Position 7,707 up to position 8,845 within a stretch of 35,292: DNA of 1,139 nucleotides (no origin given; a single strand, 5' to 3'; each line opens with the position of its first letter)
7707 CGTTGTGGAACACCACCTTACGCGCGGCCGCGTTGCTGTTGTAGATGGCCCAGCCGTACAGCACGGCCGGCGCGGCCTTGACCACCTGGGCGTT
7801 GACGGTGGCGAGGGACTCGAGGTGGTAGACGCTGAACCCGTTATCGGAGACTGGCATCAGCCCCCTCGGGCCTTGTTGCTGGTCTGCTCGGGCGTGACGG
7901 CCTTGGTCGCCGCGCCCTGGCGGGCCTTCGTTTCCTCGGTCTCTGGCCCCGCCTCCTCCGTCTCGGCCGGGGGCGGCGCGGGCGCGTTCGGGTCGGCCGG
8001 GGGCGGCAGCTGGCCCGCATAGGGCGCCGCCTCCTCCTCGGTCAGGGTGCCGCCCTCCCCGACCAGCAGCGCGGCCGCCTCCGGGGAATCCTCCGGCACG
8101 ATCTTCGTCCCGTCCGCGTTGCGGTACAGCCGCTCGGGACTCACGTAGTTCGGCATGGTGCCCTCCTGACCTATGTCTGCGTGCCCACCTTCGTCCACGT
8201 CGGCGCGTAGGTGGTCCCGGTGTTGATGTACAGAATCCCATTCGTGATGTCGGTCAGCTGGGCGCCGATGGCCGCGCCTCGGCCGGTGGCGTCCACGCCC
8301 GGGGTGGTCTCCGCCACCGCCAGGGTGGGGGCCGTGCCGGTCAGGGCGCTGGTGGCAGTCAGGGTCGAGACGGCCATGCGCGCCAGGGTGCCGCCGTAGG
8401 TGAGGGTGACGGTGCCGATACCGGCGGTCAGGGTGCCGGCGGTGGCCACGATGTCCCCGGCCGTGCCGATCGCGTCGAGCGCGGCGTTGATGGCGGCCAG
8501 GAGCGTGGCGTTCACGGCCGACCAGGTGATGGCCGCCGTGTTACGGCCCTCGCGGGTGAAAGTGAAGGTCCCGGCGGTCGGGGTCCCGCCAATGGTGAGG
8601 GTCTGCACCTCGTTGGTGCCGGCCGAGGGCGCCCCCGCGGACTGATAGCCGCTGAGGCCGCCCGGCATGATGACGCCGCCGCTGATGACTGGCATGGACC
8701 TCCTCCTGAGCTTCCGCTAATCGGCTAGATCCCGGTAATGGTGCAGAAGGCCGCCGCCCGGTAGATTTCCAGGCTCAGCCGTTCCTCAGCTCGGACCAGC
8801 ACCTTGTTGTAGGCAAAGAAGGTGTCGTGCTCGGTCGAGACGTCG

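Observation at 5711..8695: About 3 kb of accessory genes between the major capsid and head-tail connector genes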

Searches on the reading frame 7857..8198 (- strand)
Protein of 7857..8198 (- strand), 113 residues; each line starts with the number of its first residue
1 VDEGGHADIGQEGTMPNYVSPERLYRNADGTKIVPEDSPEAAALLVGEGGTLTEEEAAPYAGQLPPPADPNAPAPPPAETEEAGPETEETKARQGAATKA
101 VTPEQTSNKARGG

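Call 3: search_protein_families(library=pfam, proteins=[window:7857-8198:-], max_evalue=0.1)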
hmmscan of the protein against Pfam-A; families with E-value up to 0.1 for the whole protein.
window:7857-8198:- (113 aa): 0 families

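Call 4: search_protein_families(library=phrogs, proteins=[window:7857-8198:-], max_evalue=0.1)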
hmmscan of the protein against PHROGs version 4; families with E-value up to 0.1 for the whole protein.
window:7857-8198:- (113 aa): 0 families

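Call 11: search_solved_structures(query=window:7857-8156:-, max_evalue=10, show_alignments=1)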
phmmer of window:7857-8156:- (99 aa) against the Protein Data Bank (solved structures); distinct sequences matched with E-value up to 10: 3.
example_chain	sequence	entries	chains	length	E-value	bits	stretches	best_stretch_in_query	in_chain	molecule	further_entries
5h7b_A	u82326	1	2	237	0.058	17.2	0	22-47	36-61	Immunoglobulin G-binding protein A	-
5h7a_C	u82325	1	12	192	0.53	14.1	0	22-47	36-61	Immunoglobulin G-binding protein A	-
6mgg_A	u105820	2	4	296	1.7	12.5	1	15-47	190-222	Succinate--CoA ligase [ADP-forming] subunit alpha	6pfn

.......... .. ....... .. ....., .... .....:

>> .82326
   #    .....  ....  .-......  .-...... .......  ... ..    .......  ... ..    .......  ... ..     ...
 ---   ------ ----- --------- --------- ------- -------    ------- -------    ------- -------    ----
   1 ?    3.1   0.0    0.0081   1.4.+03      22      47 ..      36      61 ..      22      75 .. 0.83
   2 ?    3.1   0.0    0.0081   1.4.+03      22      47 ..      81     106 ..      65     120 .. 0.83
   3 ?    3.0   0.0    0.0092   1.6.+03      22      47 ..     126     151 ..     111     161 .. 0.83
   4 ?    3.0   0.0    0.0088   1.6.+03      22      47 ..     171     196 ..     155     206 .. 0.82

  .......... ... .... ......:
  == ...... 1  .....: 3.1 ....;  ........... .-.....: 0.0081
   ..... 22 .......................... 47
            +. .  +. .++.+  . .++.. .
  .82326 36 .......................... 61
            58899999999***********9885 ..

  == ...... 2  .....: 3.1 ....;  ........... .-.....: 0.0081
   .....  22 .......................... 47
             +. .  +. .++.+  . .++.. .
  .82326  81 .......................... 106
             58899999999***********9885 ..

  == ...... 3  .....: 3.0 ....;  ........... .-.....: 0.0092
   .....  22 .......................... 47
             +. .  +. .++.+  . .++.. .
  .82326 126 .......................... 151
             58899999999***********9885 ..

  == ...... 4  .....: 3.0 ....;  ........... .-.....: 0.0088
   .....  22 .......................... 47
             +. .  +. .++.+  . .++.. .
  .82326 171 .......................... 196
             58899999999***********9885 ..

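Call 12: search_protein_families(library=ncbifam, proteins=[window:7857-8156:-], max_evalue=1)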
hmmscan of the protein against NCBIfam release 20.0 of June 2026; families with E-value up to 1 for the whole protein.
window:7857-8156:- (99 aa): 0 families

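Call 99: search_solved_structures(query=A5, max_evalue=10, show_alignments=1)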
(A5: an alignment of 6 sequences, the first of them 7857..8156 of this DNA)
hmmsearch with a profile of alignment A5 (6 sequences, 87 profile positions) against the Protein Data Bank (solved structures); distinct sequences matched with E-value up to 10: 3.
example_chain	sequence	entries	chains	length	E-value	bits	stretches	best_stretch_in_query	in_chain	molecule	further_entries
3njb_A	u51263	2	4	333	0.15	16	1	21-62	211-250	Enoyl-CoA hydratase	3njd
8fje_A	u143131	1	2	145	1.1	13.2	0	22-68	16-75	E8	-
5zai_A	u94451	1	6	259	1.5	12.8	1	31-52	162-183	3-hydroxypropionyl-coenzyme A dehydratase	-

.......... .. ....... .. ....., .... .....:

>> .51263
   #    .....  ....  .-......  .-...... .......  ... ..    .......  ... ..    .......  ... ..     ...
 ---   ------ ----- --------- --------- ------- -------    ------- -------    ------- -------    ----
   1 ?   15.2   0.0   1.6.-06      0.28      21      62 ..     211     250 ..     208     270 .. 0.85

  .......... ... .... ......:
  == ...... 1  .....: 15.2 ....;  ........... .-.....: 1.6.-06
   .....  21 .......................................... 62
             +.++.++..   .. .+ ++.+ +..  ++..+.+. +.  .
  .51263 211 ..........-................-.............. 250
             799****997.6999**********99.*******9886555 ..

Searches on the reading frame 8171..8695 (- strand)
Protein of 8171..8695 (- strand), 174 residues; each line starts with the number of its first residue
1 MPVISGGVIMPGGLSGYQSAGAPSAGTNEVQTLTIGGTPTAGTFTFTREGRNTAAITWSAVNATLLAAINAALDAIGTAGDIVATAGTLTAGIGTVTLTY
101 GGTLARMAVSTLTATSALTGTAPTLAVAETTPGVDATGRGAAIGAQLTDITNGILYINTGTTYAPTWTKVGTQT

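Call 3: search_protein_families(library=pfam, proteins=[window:8171-8695:-], max_evalue=0.1)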
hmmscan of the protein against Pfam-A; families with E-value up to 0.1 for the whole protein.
window:8171-8695:- (174 aa): 0 families

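Call 4: search_protein_families(library=phrogs, proteins=[window:8171-8695:-], max_evalue=0.1)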
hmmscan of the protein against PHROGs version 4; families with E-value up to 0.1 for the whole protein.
window:8171-8695:- (174 aa): 1 family
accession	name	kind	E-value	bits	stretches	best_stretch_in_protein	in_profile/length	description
phrog_10909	-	tail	0.00036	21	1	20-105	196-274/290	major tail protein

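Call 9: search_solved_structures(query=window:8171-8695:-, max_evalue=10, show_alignments=2)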
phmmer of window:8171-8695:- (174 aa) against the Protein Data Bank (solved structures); distinct sequences matched with E-value up to 10: 3.
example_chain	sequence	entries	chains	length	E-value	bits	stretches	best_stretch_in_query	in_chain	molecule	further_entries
9d93_Ma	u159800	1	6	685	7.9e-10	42.4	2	24-70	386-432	Tail tip cage, gp23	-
9d9w_Aa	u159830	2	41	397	0.94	12.9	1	37-105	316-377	Major capsid protein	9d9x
6z8g_A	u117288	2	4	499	6.7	10.1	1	63-133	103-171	Variant surface glycoprotein MITat 1.13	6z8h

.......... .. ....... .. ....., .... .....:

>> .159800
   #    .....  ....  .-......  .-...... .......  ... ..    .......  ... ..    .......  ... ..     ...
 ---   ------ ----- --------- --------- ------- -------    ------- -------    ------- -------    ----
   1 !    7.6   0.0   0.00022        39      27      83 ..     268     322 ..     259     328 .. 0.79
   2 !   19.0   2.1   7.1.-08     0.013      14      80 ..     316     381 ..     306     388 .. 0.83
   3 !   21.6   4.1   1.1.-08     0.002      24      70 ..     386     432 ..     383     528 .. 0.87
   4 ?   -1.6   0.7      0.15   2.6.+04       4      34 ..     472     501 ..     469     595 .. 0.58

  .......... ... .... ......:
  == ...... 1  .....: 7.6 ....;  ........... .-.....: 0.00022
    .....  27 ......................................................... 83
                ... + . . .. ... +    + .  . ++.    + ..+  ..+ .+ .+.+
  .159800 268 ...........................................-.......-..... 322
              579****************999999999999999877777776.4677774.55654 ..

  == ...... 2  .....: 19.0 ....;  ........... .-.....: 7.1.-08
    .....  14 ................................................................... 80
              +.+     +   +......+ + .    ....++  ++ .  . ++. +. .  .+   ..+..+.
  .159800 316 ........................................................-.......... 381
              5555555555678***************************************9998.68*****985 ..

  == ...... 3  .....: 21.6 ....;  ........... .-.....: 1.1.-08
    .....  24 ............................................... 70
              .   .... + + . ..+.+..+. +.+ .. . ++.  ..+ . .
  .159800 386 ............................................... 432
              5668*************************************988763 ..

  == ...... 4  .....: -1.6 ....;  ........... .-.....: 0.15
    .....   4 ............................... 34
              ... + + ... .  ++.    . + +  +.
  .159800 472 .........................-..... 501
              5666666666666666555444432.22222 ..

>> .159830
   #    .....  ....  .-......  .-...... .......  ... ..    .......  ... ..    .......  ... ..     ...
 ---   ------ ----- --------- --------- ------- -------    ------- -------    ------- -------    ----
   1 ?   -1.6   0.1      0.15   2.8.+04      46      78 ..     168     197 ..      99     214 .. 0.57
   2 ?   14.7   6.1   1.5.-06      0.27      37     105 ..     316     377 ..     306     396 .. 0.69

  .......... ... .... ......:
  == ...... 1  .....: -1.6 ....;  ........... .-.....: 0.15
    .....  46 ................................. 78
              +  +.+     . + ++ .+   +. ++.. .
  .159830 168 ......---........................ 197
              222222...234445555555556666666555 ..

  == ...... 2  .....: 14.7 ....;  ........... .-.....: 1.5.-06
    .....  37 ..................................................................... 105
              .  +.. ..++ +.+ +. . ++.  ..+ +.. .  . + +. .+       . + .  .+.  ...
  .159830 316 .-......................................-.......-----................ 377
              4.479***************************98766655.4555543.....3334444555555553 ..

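Call 12: search_protein_families(library=ncbifam, proteins=[window:8171-8695:-], max_evalue=1)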
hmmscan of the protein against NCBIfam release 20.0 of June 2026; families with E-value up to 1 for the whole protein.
window:8171-8695:- (174 aa): 0 families

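Call 62: search_dna_similar(query=window:8171-8695:-, collection=phages, mode=protein, max_rows=40, max_evalue=0.001)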
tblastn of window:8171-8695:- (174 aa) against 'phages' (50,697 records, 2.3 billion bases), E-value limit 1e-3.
Records with a match: 1; places in all: 1; records where one place covers at least 80% of the query: 0.
Best place of each record, by identity: 60-80% 1.
By first word of the organism name: Bacteriophage 1.
By host as written in the record: - 1.
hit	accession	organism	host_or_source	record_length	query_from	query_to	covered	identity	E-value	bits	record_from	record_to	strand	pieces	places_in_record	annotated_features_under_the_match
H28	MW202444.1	Bacteriophage sp.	Manatee Spring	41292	141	174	20%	73.5%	5e-5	48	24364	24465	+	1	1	hypothetical protein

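Call 100: search_solved_structures(query=A4, max_evalue=1, show_alignments=2)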
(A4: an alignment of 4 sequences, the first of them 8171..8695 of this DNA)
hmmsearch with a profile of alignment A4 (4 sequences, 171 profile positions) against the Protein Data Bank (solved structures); distinct sequences matched with E-value up to 1: 3.
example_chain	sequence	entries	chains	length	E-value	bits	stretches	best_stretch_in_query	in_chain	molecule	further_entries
9d93_Ma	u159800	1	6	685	9.1e-17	65.2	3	24-149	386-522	Tail tip cage, gp23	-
9d9w_Aa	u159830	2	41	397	0.0054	20.4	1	40-93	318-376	Major capsid protein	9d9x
2ldi_A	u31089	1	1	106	0.47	14.1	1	54-92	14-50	Zinc-transporting ATPase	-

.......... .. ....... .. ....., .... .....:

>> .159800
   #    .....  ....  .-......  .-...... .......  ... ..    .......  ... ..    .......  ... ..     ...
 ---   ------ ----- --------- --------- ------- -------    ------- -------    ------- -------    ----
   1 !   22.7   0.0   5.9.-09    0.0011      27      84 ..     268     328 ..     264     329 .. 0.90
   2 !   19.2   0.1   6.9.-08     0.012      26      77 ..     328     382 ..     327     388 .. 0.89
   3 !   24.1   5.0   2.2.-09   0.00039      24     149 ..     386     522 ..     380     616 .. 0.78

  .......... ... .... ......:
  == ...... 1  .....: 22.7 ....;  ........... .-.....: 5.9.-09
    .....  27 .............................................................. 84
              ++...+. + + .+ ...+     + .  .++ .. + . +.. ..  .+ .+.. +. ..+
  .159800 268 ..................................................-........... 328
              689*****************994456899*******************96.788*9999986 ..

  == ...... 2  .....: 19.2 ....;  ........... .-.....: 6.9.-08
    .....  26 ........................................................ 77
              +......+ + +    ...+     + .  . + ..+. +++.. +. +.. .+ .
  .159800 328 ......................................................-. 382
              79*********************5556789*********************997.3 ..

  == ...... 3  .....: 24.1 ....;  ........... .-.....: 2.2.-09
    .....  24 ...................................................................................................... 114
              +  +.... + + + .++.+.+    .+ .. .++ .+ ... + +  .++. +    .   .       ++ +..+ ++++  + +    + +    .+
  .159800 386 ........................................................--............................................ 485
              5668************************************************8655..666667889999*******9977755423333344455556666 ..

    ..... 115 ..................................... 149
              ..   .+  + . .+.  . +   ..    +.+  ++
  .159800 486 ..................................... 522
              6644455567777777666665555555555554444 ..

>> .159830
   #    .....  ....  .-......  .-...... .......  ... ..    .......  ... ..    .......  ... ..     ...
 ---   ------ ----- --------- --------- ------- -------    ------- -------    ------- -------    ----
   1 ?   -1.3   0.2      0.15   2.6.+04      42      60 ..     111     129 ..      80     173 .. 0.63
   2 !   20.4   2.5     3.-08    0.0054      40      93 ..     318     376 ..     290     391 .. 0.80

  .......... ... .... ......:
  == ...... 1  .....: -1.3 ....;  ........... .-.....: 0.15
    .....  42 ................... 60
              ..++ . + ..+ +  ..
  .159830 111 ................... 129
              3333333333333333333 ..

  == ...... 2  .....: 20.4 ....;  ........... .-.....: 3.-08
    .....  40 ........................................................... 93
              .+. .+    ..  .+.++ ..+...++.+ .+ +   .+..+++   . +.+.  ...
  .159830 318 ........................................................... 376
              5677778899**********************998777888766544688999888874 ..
